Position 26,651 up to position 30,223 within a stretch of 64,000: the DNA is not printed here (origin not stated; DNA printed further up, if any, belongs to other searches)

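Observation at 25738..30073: Translationally coupled PLD(HKD) nuclease-like gene and SNF2/DrmD-like helicase carried as IS cargo: candidate stand-alone defence pair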

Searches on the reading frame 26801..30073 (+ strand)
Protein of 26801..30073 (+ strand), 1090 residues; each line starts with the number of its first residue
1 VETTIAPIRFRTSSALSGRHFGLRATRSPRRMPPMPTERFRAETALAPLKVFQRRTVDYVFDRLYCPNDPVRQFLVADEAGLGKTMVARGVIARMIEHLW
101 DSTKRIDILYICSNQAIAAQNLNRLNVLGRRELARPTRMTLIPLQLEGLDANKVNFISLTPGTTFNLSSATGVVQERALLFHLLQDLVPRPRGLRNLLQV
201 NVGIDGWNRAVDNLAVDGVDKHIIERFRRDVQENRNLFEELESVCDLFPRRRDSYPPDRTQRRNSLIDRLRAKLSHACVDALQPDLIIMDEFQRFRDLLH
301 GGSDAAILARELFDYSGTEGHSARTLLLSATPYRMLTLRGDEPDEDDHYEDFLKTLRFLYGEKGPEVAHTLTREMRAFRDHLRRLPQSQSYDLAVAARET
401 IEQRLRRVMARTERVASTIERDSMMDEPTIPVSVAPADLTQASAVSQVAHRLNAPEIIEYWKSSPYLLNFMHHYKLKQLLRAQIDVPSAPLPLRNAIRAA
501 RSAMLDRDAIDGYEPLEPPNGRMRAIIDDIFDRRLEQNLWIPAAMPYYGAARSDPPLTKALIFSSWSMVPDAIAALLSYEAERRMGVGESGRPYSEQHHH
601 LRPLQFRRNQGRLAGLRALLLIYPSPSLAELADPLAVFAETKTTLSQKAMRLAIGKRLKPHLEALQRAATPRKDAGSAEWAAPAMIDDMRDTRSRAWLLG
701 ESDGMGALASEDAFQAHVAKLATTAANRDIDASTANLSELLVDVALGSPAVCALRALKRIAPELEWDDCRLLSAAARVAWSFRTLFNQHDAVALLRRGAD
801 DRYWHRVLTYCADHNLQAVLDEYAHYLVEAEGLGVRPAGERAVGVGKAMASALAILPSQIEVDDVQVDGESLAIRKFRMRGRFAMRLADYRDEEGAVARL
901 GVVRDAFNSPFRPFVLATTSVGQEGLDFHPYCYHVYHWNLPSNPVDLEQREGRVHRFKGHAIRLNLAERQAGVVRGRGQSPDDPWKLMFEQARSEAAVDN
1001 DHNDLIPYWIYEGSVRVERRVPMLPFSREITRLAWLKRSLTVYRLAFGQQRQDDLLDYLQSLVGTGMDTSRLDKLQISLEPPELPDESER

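Call 3: search_protein_families(library=pfam, proteins=[window:26801-30073:+], max_evalue=0.01)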
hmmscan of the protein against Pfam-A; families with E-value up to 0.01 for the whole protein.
window:26801-30073:+ (1090 aa): 3 families
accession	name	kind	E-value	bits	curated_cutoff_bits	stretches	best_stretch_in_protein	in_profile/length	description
PF00271.37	Helicase_C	-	6.5e-07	30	23.5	1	906-957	60-109/110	Helicase conserved C-terminal domain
PF00270.35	DEAD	-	2.3e-06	27.9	26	0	72-168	15-109/167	DEAD/DEAH box helicase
PF04851.21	ResIII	-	0.0061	16.9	22.5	0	72-128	24-76/164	Type III restriction enzyme, res subunit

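Call 4: search_protein_families(library=padloc, proteins=[window:26801-30073:+], max_evalue=0.01)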
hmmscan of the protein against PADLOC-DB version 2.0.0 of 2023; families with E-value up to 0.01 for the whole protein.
window:26801-30073:+ (1090 aa): 21 families
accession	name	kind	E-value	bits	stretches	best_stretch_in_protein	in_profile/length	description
PDLC03830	ZacC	-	0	1130.7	1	40-1081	4-1016/1019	-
PDLC04556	PDC-M27C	-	2.6e-22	77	2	905-960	748-803/892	-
PDLC04554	PDC-M27C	-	2e-19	67.4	2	906-961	762-817/1217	-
PDLC04555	PDC-M27C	-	1.2e-11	42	1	906-960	499-553/656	-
PDLC02843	DpdE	-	2.2e-10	37.1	2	68-96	172-200/1091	DpdE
PDLC02621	DrmD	-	5.8e-10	36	1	915-957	581-623/1040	DrmD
PDLC02623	DrmD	-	1.4e-08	31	1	911-964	578-630/1040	DrmD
PDLC02633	DrmD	-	6.7e-08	29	1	901-961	573-632/839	DrmD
PDLC02572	DrmA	-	7.4e-08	28.8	1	909-957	575-621/1043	DrmA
PDLC02619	DrmD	-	1.5e-07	27.9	1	915-958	492-534/872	DrmD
PDLC02634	DrmD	-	4e-07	26.2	1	916-958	542-584/900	DrmD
PDLC02500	BrxHI|BrxHII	-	7e-07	26.2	1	905-957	524-573/933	BrxHI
PDLC02840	DpdE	-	4.1e-06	23.4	1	69-102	174-204/1091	DpdE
PDLC02504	BrxHI|BrxHII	-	4.5e-06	22.9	1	903-958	528-582/971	BrxHII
PDLC02629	DrmD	-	1.6e-05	21.5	1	915-957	43-85/508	DrmD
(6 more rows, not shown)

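Call 10: find_related_loci(query=window:26894-30073:+, collection=genome_contigs, flank=10000)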
Query window:26894-30073:+ (1059 aa) in genome_contigs; peptide patterns used: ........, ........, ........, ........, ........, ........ (x = any residue, [..] = any of these).
69 stretches matched a pattern; 50 encode a relative of the query (tblastn E <= 1e-3); 50 distinct loci.
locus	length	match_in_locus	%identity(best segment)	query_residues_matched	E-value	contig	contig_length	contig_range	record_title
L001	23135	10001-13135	81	1-1050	0e+0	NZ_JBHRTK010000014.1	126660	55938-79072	Aquamicrobium soli strain KCTC 52165 platanus_K_17_124_14, whole genome shotgun sequence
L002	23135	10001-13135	81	1-1050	0e+0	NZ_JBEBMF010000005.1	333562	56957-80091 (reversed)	Mesorhizobium quangtriensis strain VNQ89 contig5, whole genome shotgun sequence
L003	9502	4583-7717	81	1-1050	0e+0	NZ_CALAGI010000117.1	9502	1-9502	MAG: uncultured Amaricoccus sp. isolate SRR6231182_bin.64_CONCOCT_v1.1_MAG ERZ650268.3480, whole genome shotgun sequence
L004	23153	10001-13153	81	2-1058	0e+0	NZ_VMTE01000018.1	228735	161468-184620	MAG: Hyphomonas sp. isolate S2_81 k141_83495, whole genome shotgun sequence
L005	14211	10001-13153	81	2-1058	0e+0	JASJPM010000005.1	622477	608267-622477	MAG: Caulobacter sp. isolate MAG_133 NODE_3_length_622477_cov_21.759232, whole genome shotgun sequence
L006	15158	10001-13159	80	1-1059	0e+0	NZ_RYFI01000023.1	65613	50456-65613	Hansschlegelia zhihuaiae strain S 113 Scaffold23, whole genome shotgun sequence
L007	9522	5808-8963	80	1-1058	0e+0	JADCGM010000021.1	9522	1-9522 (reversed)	MAG: Alphaproteobacteria bacterium isolate M20BS1SP1A70MG M20BS1_21, whole genome shotgun sequence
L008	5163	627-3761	81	1-1050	0e+0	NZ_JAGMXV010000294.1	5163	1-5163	MAG: Rhizorhabdus sp. isolate Gw_Bodden_bin_232 Gw_Bodden_29499_length_5163_cov_4.664813, whole genome shotgun sequence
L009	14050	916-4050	80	1-1050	0e+0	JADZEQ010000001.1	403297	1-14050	MAG: Sphingomonadaceae bacterium isolate SJ829 c_000000032036, whole genome shotgun sequence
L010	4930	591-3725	81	1-1050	0e+0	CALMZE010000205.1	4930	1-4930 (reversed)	MAG TPA_asm: uncultured Sphingomonadales bacterium isolate SRR2107216_bin.19_CONCOCT_v1.1_MAG genome assembly, contig: E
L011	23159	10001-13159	80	1-1059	0e+0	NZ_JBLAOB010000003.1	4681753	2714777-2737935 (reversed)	Xanthobacter sp. AM33 292170L_AM33_NODE_3, whole genome shotgun sequence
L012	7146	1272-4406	81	1-1050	0e+0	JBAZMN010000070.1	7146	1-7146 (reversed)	MAG: Opitutaceae bacterium isolate SO_2017_LW4_44 scaffold_20358_c1_LW137-91_2017, whole genome shotgun sequence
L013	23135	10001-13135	80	1-1050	0e+0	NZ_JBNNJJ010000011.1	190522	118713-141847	Hyphomonas sp. NPDC076881 NPDC076881_70_F4.ctg-0011, whole genome shotgun sequence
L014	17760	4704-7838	80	1-1050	0e+0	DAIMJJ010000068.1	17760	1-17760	MAG TPA_asm: Rhizobium sp. isolate CTOTU7690 NODE_5182_length_17760_cov_8.517368, whole genome shotgun sequence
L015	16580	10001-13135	81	1-1050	0e+0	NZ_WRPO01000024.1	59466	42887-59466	Novosphingobium aquimarinum strain M24A2M contig24, whole genome shotgun sequence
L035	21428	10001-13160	77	1-1056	0e+0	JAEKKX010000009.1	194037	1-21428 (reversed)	MAG: Lysobacterales bacterium isolate SH_71_25 SH_S37_scaffold_16, whole genome shotgun sequence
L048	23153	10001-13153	79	1-1056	0e+0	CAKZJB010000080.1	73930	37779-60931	MAG TPA_asm: uncultured Asticcacaulis sp. isolate ERR2144884_bin.8_CONCOCT_v1.1_MAG genome assembly, contig: ERZ1034405.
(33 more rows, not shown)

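Call 16: search_protein_families(library=padloc, proteins=[L001:6996-8174:+, L001:8164-10020:+, L001:10001-13153:+], max_evalue=0.001)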
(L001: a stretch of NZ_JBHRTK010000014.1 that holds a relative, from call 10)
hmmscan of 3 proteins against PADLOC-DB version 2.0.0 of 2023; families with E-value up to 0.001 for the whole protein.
L001:6996-8174:+ (392 aa): 1 family
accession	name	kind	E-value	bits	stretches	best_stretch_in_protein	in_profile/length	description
PDLC03828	ZacA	-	7.5e-137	455.1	1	2-391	3-393/396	-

L001:8164-10020:+ (618 aa): 1 family
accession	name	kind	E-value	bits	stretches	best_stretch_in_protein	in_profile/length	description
PDLC03829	ZacB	-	2.6e-172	572.7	1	7-612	2-584/586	-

L001:10001-13153:+ (1050 aa): 19 families
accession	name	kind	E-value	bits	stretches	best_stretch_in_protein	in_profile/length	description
PDLC03830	ZacC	-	0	1142.6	1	9-1045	4-1016/1019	-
PDLC04556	PDC-M27C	-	1.2e-23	81.4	1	873-927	749-803/892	-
PDLC04554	PDC-M27C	-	2.2e-20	70.5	1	874-928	763-817/1217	-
PDLC04555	PDC-M27C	-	1.3e-11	41.9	1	873-927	499-553/656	-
PDLC02843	DpdE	-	1.5e-11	41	2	37-65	172-200/1091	DpdE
PDLC02621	DrmD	-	4.1e-11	39.9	1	882-925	581-624/1040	DrmD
PDLC02623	DrmD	-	6.3e-10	35.5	1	880-931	580-630/1040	DrmD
PDLC02572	DrmA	-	4.5e-09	32.8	1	877-924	576-621/1043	DrmA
PDLC02633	DrmD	-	6.9e-09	32.2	1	871-928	576-632/839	DrmD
PDLC02634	DrmD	-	7.1e-09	32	1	883-925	542-584/900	DrmD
PDLC02840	DpdE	-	3.9e-08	30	1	38-80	174-213/1091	DpdE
PDLC02500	BrxHI|BrxHII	-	5.9e-08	29.7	1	872-924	524-573/933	BrxHI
PDLC02619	DrmD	-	2.5e-07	27.3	1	882-934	492-545/872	DrmD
PDLC02846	DpdE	-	2.8e-07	26.8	0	37-81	176-217/1034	DpdE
PDLC02625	DrmD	-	1.4e-05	21.8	1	882-925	328-370/792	DrmD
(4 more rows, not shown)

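Call 17: search_protein_families(library=pfam, proteins=[L001:6996-8174:+, L001:8164-10020:+, L001:939-3593:+, L001:3590-6991:+, L001:13526-14278:+], max_evalue=0.01)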
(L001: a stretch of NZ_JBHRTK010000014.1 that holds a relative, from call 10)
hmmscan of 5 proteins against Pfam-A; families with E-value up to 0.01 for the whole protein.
L001:6996-8174:+ (392 aa): 1 family
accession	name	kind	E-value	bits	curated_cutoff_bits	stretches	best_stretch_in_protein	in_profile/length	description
PF19888.4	DUF6361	-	1.5e-90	304.5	25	1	1-391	1-387/388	Family of unknown function (DUF6361)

L001:8164-10020:+ (618 aa): 0 families

L001:939-3593:+ (884 aa): 1 family
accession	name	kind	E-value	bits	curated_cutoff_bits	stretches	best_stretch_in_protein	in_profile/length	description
PF12705.13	PDDEXK_1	-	2.1e-17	64.3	22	1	582-804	3-190/247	PD-(D/E)XK nuclease superfamily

L001:3590-6991:+ (1133 aa): 6 families
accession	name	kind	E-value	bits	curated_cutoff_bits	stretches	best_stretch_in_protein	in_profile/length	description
PF00580.27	UvrD-helicase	-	9.3e-54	183.4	23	1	15-458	5-270/271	UvrD/REP helicase N-terminal domain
PF13361.12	UvrD_C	-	3.3e-22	79.8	25.6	2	469-644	3-148/350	UvrD-like helicase C-terminal domain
PF13245.12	AAA_19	-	8.4e-15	55.6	25.1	2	18-119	4-102/134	AAA domain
PF13538.12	UvrD_C_2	-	1.3e-07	31.8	27.4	0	836-856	31-51/52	UvrD-like helicase C-terminal domain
PF12705.13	PDDEXK_1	-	4.2e-07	30.6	22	1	967-1107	36-172/247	PD-(D/E)XK nuclease superfamily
PF13604.12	AAA_30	-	0.0085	16.3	27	1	16-90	11-77/191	AAA domain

L001:13526-14278:+ (250 aa): 0 families

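Call 31: find_encoding_contigs(protein=window:26894-30073:+, flank=10000, max_places=6)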
Protein window:26894-30073:+ (1059 aa): no gene with exactly this product is on record in the collection.

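Call 32: find_encoding_contigs(protein=window:26903-30073:+, flank=10000, max_places=6)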
Protein window:26903-30073:+ (1056 aa): no gene with exactly this product is on record in the collection.

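Call 74: search_protein_families(library=padloc, proteins=[L001:939-3593:+, L001:3590-6991:+], max_evalue=0.001)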
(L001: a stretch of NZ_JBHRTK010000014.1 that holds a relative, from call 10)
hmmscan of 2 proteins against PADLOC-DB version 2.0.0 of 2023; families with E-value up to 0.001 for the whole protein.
L001:939-3593:+ (884 aa): 0 families

L001:3590-6991:+ (1133 aa): 47 families (the best 25 are shown)
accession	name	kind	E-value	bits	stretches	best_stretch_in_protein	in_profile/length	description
PDLC03802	RTasHel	-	6.4e-42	142.2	2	336-627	142-368/675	DRT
PDLC00132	GajB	-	3e-37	126.6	2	343-484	171-296/625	UrvD helicase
PDLC00117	GajB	-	1.6e-36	124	3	342-481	174-296/604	UrvD helicase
PDLC00127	GajB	-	9.7e-32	108.2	2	342-484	157-286/594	UrvD helicase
PDLC00114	GajB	-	6.4e-30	102.3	2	344-485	173-297/635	UrvD helicase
PDLC00130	GajB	-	1.4e-28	97.5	2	348-482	167-285/589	UrvD helicase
PDLC00122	GajB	-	3e-26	90.4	2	368-484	144-244/502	UrvD helicase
PDLC00112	GajB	-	4.7e-24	82.9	2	349-483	171-291/581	UrvD helicase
PDLC00119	GajB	-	2.3e-23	81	1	347-485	179-298/565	UrvD helicase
PDLC00103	GajB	-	2.4e-21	74.3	2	353-485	178-293/612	UrvD helicase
PDLC00149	GajB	-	2.9e-21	73.5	2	350-480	167-283/577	UrvD helicase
PDLC00123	GajB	-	4.7e-21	73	2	369-484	159-256/540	UrvD helicase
PDLC00107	GajB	-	5.2e-21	72.9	3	5-81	10-88/587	UrvD helicase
PDLC00121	GajB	-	3.1e-19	66.9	2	353-514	170-306/565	UrvD helicase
PDLC00129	GajB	-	7.4e-19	65.8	2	361-484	199-306/594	UrvD helicase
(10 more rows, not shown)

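Call 76: search_protein_families(library=ncbifam, proteins=[L001:939-3593:+, L001:3590-6991:+, L001:6996-8174:+, L001:8164-10020:+, window:26903-30073:+], max_evalue=0.001)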
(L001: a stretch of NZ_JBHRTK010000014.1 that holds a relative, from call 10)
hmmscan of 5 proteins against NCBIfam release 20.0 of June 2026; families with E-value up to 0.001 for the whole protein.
L001:939-3593:+ (884 aa): 1 family
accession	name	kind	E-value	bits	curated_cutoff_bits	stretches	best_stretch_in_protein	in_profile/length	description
TIGR03623.1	TIGR03623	subfamily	1.2e-11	43.6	299.6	0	735-785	734-783/876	probable DNA repair protein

L001:3590-6991:+ (1133 aa): 14 families
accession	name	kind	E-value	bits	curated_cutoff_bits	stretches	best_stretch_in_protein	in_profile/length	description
TIGR02784.1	addA_alphas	equivalog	4.4e-89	300.2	860.75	1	24-1100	11-1110/1138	double-strand break repair helicase AddA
TIGR00609.1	recB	equivalog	4.4e-67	227.1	696.05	2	340-858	323-812/1175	exodeoxyribonuclease V subunit beta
TIGR02785.1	addA_Gpos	equivalog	8.3e-65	219.3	707.65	3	334-646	332-655/1234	helicase-exonuclease AddAB subunit AddA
TIGR01073.1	pcrA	equivalog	4e-54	184.1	911.2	3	346-485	169-291/725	DNA helicase PcrA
NF008743.0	PRK11773.1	equivalog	3.6e-44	151.3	965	3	341-485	168-295/720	DNA helicase II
TIGR01075.1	uvrD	equivalog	1.2e-42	146.2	1144.45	3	342-485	164-290/715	DNA helicase II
NF010485.0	PRK13909.1-2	equivalog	2.9e-39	135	650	3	350-492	292-429/909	RecB-like helicase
TIGR01074.1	rep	equivalog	2.2e-36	125.4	951.45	3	342-484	162-287/668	DNA helicase Rep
NF008128.0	PRK10876.1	equivalog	3.8e-36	124.2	1697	2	348-491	337-465/1181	exodeoxyribonuclease V subunit beta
NF010487.0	PRK13909.1-4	equivalog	1.2e-30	106.5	759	2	355-612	293-520/924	RecB-like helicase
NF008172.0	PRK10919.1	equivalog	6.3e-28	97.4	1168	3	347-484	168-288/673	DNA helicase Rep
NF008276.0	PRK11054.1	equivalog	4.6e-22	78.3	543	2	326-462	375-494/684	DNA helicase IV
NF010486.0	PRK13909.1-3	equivalog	3.8e-15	55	1109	2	382-488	326-424/921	RecB-like helicase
NF010484.0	PRK13909.1-1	equivalog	4.5e-15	54.5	1074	2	382-490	340-438/945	RecB-like helicase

L001:6996-8174:+ (392 aa): 0 families

L001:8164-10020:+ (618 aa): 0 families

window:26903-30073:+ (1056 aa): 5 families
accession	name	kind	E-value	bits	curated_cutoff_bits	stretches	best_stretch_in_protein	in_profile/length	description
NF041062.1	DpdE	equivalog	3.9e-13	48.3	500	2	871-928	588-642/1048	protein DpdE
NF038317.1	DISARM_DrmD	equivalog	8.2e-11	40.9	610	1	870-923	552-608/1021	DISARM system SNF2-like helicase DrmD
NF038318.1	DISARM_DrmD_b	equivalog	5.6e-07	28.1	950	1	881-924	489-531/868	DISARM system SNF2-like helicase DrmD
NF003426.0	PRK04914.1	equivalog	2.2e-05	22.9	576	0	881-923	550-591/959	RNA polymerase-associated protein RapA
NF042964.1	phospholipD_antiphage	equivalog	0.00052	18.4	1100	0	903-924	769-790/895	phospholipase D-like domain-containing anti-phage protein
